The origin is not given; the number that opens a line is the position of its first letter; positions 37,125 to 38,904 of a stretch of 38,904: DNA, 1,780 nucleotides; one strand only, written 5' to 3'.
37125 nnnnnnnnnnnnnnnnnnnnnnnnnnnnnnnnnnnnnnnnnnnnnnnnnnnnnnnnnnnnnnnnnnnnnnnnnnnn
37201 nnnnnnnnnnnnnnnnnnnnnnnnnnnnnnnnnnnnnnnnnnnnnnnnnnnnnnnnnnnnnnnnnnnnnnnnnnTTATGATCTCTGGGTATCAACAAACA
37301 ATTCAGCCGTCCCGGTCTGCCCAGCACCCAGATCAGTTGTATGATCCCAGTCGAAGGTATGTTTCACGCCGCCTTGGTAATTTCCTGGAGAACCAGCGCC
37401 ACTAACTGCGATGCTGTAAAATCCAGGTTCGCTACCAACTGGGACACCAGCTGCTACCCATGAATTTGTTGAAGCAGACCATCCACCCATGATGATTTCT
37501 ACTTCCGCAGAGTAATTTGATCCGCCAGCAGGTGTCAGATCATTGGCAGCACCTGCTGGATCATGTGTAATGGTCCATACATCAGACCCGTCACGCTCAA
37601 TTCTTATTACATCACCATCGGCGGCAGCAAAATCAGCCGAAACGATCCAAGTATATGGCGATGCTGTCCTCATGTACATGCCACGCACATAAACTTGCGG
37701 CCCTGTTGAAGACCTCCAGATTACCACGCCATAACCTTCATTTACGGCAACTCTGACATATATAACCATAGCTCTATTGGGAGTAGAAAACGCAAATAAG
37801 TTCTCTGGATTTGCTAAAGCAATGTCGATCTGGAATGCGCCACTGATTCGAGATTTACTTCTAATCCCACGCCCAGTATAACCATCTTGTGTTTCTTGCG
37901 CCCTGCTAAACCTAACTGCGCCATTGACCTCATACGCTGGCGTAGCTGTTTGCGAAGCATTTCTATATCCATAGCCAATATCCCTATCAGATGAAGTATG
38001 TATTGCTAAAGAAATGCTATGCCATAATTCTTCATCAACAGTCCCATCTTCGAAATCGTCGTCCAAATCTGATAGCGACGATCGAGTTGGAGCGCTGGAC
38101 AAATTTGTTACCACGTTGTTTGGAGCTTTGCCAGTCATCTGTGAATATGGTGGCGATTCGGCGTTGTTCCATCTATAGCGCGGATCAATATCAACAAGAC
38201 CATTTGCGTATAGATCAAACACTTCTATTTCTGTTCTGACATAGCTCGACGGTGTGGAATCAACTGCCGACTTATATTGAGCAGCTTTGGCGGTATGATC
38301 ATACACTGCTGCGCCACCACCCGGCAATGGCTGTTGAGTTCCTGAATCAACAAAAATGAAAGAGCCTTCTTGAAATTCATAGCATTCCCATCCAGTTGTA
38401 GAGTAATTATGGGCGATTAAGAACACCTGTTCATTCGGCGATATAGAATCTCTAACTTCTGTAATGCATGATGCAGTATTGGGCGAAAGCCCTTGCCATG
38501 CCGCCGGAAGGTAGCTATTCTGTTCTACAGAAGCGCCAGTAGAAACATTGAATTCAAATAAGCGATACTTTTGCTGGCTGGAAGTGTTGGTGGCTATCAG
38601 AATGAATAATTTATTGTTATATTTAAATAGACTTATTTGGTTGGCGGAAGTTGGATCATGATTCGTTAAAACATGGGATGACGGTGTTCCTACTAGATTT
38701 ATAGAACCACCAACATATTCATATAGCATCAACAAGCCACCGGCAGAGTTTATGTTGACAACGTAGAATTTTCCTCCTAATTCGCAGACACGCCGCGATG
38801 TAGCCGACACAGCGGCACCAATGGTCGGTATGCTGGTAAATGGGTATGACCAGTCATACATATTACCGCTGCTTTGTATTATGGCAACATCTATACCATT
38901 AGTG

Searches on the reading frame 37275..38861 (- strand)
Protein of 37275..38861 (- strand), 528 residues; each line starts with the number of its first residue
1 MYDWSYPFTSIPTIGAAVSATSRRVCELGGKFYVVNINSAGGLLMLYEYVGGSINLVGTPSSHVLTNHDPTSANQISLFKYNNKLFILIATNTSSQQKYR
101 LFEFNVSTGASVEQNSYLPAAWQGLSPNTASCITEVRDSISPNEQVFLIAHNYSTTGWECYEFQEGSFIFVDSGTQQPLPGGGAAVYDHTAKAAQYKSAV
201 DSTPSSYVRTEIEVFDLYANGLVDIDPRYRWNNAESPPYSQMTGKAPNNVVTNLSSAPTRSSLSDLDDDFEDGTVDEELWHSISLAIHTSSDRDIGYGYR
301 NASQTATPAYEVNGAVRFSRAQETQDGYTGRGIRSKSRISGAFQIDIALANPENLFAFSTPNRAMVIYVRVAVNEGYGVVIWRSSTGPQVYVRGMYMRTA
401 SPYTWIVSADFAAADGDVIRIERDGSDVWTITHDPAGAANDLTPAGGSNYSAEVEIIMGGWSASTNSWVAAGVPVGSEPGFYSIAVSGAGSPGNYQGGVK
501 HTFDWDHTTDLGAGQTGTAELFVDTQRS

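Call 9: search_protein_families(library=pfam, max_evalue=0.01, proteins=[window:37275-38861:-])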
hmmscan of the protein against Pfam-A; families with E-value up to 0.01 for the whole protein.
window:37275-38861:- (528 aa): 0 families

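Call 11: search_protein_families(library=phrogs, max_evalue=0.001, proteins=[window:37275-38861:-])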
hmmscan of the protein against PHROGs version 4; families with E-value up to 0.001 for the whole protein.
window:37275-38861:- (528 aa): 0 families

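Call 96: search_dna_similar(query=window:37275-38861:-, collection=phages, mode=protein, max_rows=8, max_evalue=0.001)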
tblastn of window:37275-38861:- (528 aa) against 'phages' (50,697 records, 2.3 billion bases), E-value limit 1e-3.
No match.
